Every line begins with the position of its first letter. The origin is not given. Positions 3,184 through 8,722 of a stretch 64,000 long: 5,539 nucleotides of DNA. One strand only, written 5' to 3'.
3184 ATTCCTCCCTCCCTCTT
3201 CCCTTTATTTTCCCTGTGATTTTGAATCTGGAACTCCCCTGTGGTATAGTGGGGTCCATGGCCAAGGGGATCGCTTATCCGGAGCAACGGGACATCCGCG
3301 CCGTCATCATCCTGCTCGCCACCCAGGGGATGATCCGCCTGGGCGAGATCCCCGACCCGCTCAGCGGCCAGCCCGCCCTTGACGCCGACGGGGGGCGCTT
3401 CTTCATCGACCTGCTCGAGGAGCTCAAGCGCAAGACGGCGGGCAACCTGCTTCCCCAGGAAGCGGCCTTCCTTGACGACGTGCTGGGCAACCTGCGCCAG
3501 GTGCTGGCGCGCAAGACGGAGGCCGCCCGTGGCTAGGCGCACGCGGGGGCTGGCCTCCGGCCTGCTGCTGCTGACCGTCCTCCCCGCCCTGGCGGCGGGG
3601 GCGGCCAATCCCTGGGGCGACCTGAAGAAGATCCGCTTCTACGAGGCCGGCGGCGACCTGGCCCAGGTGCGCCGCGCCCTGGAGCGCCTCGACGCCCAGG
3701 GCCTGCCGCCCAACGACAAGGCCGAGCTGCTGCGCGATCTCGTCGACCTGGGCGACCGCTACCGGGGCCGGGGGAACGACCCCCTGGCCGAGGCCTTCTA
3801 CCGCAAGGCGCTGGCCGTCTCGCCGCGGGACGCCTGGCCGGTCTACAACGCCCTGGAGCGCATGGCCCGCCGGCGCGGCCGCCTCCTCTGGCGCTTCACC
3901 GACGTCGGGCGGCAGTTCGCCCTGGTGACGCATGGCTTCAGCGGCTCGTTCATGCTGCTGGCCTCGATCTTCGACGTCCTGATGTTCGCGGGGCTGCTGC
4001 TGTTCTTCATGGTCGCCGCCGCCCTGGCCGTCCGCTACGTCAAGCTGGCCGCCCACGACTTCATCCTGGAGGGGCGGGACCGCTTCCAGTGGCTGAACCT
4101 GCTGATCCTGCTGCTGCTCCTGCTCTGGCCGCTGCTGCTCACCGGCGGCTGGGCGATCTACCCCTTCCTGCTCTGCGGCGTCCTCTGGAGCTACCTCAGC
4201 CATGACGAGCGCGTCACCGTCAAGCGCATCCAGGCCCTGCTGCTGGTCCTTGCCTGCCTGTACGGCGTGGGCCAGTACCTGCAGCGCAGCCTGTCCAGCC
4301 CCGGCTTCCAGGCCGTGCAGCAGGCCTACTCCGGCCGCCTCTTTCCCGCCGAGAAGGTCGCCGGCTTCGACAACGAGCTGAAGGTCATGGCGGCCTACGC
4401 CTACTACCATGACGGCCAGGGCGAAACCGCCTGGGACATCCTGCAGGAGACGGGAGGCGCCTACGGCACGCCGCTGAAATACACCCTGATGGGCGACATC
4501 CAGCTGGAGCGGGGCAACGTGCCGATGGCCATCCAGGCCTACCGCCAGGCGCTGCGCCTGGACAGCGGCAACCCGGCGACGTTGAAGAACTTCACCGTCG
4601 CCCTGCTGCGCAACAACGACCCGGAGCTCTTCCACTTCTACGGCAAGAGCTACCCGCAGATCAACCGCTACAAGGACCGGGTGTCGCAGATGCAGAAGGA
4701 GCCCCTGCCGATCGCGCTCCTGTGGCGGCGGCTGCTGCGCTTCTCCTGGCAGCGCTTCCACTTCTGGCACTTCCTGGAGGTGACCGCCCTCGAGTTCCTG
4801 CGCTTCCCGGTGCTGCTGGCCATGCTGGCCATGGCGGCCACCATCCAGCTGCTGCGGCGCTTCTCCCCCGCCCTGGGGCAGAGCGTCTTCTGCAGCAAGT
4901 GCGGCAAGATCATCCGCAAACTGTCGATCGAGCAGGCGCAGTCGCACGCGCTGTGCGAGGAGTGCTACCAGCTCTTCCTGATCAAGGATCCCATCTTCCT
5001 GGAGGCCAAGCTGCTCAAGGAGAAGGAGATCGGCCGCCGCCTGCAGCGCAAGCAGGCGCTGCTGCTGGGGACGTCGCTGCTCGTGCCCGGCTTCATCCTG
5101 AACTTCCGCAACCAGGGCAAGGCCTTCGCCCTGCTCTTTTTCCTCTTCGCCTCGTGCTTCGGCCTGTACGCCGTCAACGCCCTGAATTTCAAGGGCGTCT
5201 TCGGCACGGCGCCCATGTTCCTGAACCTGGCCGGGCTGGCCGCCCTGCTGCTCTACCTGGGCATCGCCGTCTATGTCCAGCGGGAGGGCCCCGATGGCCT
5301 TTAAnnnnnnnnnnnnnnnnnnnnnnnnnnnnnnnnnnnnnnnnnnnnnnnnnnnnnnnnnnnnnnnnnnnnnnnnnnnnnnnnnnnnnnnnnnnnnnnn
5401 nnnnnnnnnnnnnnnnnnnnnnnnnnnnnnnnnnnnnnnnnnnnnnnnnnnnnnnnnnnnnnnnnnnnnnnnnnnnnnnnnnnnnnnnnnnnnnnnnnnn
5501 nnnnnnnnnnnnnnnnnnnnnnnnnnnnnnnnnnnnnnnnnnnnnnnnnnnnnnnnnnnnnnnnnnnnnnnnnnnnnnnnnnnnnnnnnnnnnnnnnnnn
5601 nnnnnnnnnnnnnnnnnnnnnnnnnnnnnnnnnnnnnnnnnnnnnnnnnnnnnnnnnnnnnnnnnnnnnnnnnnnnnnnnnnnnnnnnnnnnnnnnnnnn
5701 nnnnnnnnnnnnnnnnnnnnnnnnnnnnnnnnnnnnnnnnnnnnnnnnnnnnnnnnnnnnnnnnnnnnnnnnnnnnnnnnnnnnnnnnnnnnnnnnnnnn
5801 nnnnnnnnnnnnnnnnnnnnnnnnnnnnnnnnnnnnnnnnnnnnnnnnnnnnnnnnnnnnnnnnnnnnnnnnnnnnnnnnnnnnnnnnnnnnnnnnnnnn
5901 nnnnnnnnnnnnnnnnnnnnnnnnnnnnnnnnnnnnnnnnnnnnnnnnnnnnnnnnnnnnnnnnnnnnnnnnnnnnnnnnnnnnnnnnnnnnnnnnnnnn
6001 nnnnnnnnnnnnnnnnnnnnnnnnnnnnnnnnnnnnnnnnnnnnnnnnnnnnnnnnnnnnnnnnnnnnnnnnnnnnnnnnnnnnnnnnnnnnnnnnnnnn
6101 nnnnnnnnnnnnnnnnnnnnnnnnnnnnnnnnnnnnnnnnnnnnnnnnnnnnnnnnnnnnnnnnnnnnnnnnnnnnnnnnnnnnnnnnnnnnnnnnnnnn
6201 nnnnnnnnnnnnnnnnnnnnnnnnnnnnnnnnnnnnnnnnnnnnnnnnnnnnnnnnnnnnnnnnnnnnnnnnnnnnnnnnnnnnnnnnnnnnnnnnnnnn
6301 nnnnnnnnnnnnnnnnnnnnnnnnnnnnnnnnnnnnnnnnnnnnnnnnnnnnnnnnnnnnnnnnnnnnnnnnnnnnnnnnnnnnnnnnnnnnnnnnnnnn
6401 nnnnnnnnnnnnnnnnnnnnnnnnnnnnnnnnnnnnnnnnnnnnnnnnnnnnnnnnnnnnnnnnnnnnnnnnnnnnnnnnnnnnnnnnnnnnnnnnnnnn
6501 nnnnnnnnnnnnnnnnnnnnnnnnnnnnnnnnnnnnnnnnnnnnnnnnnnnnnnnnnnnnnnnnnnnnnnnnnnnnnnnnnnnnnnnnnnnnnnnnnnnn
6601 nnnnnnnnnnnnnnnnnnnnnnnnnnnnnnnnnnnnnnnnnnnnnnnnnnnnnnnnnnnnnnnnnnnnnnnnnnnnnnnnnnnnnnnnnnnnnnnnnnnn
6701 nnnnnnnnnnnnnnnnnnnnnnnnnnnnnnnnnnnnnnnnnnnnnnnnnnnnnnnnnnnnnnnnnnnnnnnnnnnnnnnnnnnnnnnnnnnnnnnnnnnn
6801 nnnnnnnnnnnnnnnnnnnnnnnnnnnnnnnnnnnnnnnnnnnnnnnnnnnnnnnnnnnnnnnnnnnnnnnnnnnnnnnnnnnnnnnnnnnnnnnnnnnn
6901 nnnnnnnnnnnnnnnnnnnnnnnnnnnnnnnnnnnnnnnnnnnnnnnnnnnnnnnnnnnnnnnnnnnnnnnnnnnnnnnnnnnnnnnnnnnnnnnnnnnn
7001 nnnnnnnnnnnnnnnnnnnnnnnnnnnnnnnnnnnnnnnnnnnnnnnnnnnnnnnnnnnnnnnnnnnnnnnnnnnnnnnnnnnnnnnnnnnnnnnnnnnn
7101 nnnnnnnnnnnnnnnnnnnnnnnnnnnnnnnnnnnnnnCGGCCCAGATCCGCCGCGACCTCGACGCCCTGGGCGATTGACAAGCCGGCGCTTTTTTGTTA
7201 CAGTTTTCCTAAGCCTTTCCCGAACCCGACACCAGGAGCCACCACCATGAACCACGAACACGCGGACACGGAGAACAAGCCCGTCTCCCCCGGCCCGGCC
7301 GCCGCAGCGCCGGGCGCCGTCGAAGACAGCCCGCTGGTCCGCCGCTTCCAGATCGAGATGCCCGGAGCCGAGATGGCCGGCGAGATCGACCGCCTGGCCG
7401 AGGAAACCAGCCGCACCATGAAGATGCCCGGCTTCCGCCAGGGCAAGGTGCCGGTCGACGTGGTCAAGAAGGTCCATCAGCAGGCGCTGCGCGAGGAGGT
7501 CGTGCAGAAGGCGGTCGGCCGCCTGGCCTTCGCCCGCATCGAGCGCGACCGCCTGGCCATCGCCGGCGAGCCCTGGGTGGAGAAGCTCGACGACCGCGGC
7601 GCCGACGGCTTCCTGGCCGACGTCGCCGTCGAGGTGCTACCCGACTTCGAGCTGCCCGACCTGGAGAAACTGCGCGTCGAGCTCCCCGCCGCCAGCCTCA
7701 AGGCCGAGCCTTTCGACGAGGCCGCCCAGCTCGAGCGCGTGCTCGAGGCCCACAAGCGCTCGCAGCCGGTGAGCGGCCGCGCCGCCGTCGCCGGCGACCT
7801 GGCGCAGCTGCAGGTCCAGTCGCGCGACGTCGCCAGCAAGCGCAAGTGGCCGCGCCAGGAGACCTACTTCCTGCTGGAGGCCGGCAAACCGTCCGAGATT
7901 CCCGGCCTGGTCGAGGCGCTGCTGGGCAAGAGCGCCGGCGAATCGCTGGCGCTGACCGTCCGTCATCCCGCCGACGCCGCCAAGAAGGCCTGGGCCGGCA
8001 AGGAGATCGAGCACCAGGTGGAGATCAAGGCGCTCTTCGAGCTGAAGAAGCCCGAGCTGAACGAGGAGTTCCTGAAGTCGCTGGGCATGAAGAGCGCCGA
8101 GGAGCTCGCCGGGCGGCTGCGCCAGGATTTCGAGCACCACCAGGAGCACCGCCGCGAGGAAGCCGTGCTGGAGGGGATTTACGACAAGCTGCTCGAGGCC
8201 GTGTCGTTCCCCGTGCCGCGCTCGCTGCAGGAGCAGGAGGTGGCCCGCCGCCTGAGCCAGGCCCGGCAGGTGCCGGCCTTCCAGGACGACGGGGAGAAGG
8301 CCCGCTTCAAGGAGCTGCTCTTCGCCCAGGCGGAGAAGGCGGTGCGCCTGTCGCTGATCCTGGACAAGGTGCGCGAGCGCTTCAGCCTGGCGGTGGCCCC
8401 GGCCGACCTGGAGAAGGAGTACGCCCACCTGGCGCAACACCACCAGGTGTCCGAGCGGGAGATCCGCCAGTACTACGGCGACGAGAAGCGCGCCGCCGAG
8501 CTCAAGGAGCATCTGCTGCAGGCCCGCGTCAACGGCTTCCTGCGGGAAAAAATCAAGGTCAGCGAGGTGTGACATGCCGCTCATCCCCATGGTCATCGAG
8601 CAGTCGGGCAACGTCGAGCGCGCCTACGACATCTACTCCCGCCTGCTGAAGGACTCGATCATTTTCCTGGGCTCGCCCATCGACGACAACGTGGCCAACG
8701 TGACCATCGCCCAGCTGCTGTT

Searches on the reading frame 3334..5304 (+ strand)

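Call 89: search_protein_families(library=pfam, proteins=[window:3334-5304:+], max_evalue=0.00001)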
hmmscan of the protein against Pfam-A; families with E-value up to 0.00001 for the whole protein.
window:3334-5304:+ (656 aa): 5 families
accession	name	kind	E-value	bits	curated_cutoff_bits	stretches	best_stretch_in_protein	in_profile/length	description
PF13414.12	TPR_11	-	5.2e-08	32.9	26.8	0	387-415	1-29/42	TPR repeat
PF07719.23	TPR_2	-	9.8e-08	32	27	0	383-413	4-34/34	Tetratricopeptide repeat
PF13428.12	TPR_14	-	3e-07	30.9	23.5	0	136-169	4-37/44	Tetratricopeptide repeat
PF00515.34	TPR_1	-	1.7e-06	28.1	27.8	0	383-413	4-34/34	Tetratricopeptide repeat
PF13424.12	TPR_12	-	9.6e-06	26.1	30.1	0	128-163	40-75/77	Tetratricopeptide repeat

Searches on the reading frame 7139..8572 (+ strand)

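Call 89: search_protein_families(library=pfam, proteins=[window:7139-8572:+], max_evalue=0.00001)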
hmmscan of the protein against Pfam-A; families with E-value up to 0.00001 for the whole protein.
window:7139-8572:+ (477 aa): 2 families
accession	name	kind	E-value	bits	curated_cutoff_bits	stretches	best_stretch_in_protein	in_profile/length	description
PF05697.18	Trigger_N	-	2.2e-22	80.3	22.2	1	64-195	9-140/144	Bacterial trigger factor protein (TF)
PF05698.19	Trigger_C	-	4.8e-19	69.4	22.7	1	320-464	2-156/162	Bacterial trigger factor protein (TF) C-terminus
